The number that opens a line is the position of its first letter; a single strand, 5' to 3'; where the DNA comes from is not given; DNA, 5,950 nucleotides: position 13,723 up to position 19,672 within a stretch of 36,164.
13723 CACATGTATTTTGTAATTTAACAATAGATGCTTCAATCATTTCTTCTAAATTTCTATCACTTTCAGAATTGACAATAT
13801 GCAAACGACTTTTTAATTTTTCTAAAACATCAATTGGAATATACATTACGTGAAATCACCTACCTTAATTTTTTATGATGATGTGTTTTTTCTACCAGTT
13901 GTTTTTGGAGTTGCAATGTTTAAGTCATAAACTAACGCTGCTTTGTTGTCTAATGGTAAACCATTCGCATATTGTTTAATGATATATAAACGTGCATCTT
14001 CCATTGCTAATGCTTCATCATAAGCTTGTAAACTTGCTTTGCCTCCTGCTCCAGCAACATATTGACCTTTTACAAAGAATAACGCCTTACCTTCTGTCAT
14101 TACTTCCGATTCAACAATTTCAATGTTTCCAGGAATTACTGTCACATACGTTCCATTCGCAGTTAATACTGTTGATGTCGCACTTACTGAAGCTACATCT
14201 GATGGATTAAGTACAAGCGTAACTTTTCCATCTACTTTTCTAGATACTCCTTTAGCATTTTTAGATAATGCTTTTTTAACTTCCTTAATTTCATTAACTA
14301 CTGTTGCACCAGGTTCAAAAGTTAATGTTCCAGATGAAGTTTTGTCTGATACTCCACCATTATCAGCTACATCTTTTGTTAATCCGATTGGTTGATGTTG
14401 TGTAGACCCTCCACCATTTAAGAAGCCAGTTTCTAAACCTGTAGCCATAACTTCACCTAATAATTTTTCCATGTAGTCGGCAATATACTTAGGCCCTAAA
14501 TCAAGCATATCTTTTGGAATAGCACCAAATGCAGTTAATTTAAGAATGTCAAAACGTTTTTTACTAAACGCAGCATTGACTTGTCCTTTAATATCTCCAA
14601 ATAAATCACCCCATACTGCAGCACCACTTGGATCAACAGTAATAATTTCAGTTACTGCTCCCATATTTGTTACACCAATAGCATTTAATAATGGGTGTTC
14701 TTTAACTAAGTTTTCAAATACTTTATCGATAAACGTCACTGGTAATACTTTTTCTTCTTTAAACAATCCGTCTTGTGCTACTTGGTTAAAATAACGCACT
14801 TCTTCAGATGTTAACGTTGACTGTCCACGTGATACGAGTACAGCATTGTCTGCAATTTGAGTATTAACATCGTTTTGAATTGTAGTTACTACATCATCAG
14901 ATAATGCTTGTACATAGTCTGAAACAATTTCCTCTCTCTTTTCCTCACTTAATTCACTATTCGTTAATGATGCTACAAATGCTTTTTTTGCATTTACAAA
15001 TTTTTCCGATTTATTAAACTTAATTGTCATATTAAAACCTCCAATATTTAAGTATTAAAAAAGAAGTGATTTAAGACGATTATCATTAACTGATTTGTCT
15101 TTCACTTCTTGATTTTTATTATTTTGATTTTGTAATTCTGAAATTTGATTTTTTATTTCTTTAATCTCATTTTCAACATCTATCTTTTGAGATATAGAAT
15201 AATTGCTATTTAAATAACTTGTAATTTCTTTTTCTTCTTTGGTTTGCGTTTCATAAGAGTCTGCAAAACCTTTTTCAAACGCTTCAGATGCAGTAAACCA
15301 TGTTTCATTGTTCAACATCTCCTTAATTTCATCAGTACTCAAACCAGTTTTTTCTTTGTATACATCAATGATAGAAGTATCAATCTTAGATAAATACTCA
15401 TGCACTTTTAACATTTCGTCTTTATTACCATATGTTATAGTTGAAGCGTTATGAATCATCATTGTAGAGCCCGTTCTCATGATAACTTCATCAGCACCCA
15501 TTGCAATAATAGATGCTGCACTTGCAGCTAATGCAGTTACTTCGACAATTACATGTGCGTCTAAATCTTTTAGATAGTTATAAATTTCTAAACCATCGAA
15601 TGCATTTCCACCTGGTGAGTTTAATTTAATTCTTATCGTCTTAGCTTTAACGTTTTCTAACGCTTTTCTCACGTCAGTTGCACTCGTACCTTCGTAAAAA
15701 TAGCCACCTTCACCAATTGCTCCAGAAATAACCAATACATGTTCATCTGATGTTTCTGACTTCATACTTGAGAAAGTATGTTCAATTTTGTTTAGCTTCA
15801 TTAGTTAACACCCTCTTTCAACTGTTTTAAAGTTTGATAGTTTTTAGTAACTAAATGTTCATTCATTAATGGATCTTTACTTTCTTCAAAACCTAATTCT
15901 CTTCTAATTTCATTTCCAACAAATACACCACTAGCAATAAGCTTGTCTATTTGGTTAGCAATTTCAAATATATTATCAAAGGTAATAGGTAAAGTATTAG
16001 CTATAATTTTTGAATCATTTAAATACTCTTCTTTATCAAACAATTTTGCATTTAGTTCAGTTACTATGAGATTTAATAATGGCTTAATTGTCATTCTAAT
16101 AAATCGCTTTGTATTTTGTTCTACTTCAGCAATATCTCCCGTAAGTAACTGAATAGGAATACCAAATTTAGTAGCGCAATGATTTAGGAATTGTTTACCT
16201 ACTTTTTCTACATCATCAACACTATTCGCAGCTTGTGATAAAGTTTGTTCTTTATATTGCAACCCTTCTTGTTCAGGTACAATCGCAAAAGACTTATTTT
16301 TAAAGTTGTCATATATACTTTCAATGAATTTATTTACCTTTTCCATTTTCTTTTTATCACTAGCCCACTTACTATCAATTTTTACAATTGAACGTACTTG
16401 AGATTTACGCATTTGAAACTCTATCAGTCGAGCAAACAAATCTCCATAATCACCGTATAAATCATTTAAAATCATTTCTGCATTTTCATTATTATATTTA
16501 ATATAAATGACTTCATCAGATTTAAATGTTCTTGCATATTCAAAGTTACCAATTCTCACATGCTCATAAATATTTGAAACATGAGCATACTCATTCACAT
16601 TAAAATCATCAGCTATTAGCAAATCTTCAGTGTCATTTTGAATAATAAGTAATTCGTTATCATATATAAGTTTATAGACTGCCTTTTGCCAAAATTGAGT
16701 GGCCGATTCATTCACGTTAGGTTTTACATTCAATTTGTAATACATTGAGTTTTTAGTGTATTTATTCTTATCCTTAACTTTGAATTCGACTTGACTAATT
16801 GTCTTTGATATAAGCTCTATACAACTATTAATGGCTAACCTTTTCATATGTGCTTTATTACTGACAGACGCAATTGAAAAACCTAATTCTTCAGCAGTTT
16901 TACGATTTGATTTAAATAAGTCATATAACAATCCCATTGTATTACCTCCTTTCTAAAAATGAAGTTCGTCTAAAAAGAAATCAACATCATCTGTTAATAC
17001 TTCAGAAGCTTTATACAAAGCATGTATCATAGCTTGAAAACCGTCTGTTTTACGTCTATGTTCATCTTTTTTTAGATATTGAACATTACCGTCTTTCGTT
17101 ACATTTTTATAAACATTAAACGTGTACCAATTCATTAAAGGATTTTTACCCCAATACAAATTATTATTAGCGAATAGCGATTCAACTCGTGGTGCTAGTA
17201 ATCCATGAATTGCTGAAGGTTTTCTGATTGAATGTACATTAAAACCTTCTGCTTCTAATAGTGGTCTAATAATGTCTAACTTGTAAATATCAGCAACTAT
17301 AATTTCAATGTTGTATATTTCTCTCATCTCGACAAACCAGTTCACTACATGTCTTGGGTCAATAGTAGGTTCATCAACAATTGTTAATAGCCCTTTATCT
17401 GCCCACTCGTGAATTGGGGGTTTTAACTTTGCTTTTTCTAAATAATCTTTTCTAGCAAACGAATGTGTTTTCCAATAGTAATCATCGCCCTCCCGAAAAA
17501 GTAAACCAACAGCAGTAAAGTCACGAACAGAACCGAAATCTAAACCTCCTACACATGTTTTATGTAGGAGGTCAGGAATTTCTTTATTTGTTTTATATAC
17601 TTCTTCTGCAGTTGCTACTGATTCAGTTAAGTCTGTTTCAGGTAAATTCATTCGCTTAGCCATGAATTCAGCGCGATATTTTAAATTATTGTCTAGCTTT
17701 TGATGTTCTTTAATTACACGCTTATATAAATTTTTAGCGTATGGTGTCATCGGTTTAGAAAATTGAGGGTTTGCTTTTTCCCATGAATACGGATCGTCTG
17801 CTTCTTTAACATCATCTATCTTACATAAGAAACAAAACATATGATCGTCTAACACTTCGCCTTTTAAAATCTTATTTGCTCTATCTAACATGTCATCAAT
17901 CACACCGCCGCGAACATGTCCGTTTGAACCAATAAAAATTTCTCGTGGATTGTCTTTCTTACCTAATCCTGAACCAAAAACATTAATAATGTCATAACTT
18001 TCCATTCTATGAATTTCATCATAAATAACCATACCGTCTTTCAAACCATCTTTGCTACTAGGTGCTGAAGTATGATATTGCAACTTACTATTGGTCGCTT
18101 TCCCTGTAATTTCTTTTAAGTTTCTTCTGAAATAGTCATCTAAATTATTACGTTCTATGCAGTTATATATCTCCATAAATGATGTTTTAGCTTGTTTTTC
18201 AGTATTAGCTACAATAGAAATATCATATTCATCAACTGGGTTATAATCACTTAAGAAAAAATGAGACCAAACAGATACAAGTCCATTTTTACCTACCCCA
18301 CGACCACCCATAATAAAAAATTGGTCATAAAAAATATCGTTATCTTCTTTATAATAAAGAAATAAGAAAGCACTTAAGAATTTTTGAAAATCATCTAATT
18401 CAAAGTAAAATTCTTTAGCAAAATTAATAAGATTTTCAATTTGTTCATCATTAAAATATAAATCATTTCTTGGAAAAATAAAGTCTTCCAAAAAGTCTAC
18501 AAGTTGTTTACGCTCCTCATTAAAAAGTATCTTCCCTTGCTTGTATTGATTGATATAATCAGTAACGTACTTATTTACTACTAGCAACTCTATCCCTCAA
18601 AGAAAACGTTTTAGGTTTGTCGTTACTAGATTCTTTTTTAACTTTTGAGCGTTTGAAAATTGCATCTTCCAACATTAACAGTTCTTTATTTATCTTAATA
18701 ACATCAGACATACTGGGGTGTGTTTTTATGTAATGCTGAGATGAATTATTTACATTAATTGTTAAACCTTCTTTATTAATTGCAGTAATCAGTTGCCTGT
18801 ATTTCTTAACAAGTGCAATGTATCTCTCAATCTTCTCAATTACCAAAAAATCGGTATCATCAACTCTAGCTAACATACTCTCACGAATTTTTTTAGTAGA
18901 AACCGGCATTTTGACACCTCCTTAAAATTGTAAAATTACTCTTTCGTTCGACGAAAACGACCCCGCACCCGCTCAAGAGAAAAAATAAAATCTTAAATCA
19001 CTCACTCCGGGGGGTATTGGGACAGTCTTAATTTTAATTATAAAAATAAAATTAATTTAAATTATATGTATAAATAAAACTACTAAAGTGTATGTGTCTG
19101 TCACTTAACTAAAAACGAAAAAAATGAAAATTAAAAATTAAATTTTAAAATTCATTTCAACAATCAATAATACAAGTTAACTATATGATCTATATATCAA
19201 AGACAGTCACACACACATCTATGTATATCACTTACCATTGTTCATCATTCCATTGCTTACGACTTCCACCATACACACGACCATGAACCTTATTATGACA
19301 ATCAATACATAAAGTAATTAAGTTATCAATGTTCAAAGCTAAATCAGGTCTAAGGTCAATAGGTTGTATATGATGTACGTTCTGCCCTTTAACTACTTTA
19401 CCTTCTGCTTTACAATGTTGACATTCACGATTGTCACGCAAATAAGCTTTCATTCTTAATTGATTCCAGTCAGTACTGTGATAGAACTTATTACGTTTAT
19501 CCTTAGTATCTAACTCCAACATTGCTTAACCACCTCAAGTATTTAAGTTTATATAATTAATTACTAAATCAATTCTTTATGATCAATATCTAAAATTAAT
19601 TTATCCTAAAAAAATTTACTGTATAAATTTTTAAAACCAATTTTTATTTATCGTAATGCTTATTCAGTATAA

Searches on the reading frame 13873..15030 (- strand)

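Call 71: search_protein_families(library=phrogs, proteins=[window:13873-15030:-], max_evalue=0.00001)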
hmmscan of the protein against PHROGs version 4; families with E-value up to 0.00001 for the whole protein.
window:13873-15030:- (385 aa): 1 family
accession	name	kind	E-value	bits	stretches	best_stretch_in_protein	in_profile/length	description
phrog_10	-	head and packaging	1.2e-45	157.8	1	6-383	266-648/752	major head protein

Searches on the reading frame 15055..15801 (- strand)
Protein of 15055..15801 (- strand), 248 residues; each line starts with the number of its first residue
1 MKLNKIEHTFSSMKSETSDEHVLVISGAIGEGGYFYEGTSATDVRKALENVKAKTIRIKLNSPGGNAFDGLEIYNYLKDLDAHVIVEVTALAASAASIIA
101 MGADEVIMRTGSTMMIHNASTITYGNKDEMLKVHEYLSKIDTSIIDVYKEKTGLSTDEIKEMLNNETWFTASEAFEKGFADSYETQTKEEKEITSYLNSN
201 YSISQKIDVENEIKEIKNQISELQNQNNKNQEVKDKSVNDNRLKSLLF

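Call 71: search_protein_families(library=phrogs, proteins=[window:15055-15801:-], max_evalue=0.00001)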
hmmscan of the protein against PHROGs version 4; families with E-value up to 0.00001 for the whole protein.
window:15055-15801:- (248 aa): 12 families
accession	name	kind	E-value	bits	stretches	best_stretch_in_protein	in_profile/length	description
phrog_94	-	head and packaging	5.9e-80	271.5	1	4-247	65-320/622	head maturation protease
phrog_2976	-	head and packaging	1.6e-57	197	1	13-233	11-227/394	head maturation protease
phrog_133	-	head and packaging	1.3e-52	180.3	1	7-235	6-222/668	head maturation protease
phrog_1684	-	head and packaging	3.7e-52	178.6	1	6-209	27-227/284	head maturation protease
phrog_3348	-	unknown function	1.6e-45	157.1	1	38-230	50-244/386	-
phrog_53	-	head and packaging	3.9e-38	133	1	19-236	75-335/583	head maturation protease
phrog_1827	-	other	1.9e-19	70.8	1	47-191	45-189/202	ATP-dependent protease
phrog_23753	-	head and packaging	7.3e-16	59.6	1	39-181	28-169/298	head maturation protease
phrog_33547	-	unknown function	1.2e-14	55.1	1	48-181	24-156/357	-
phrog_20705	-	head and packaging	1.8e-12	47.4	1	55-227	212-388/690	virion structural protein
phrog_5410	-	other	1.3e-09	38.7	1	54-236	56-239/323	ATP-dependent protease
phrog_13984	-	unknown function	1.6e-09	38.9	1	55-116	62-123/123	-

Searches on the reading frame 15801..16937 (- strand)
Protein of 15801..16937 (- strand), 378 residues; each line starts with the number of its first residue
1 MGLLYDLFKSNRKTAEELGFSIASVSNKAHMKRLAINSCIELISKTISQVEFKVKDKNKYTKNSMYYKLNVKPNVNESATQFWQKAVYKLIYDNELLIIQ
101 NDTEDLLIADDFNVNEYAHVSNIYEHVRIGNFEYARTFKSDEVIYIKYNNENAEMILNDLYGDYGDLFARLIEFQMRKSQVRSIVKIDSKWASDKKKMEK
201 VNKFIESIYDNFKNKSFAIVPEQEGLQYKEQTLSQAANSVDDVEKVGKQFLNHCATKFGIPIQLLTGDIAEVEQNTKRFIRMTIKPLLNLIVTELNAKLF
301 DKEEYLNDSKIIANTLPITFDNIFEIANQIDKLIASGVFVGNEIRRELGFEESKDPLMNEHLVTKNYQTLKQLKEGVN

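Call 71: search_protein_families(library=phrogs, proteins=[window:15801-16937:-], max_evalue=0.00001)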
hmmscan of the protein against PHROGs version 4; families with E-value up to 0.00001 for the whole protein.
window:15801-16937:- (378 aa): 2 families
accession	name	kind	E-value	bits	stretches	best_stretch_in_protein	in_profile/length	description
phrog_12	-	head and packaging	4.6e-62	211.9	1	1-376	48-439/646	portal protein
phrog_5929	-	head and packaging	1.9e-09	38.2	1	193-375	27-207/228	portal protein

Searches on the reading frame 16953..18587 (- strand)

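Call 71: search_protein_families(library=phrogs, proteins=[window:16953-18587:-], max_evalue=0.00001)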
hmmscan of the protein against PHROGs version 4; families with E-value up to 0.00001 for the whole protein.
window:16953-18587:- (544 aa): 4 families
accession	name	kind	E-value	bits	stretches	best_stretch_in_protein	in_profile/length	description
phrog_9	-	head and packaging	1e-132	445.7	1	10-535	169-671/812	terminase large subunit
phrog_2699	-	head and packaging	1.6e-70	238.5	1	234-541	2-310/315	terminase large subunit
phrog_7331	-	head and packaging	4.2e-07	30.6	1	469-530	35-95/113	terminase large subunit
phrog_4914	-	head and packaging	5.8e-07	30.3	1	9-172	12-198/213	terminase large subunit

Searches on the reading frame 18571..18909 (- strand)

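Call 9: search_protein_families(library=phrogs, proteins=[window:18571-18909:-], max_evalue=0.001)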
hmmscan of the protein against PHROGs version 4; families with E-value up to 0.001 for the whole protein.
window:18571-18909:- (112 aa): 3 families
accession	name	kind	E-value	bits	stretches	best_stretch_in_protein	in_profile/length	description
phrog_2343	-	head and packaging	8.2e-35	119.9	1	2-106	2-104/106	terminase small subunit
phrog_5110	-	head and packaging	8.9e-08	33.2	1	6-96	11-106/110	terminase small subunit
phrog_1090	-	unknown function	0.00012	23.2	0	35-87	15-66/90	-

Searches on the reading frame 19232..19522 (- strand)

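Call 8: search_protein_families(library=pfam, proteins=[window:19232-19522:-], max_evalue=0.01)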
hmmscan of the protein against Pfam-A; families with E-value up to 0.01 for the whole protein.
window:19232-19522:- (96 aa): 1 family
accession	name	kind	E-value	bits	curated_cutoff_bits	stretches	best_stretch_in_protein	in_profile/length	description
PF01844.29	HNH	-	2.1e-11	44.2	21.4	1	34-81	1-46/47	HNH endonuclease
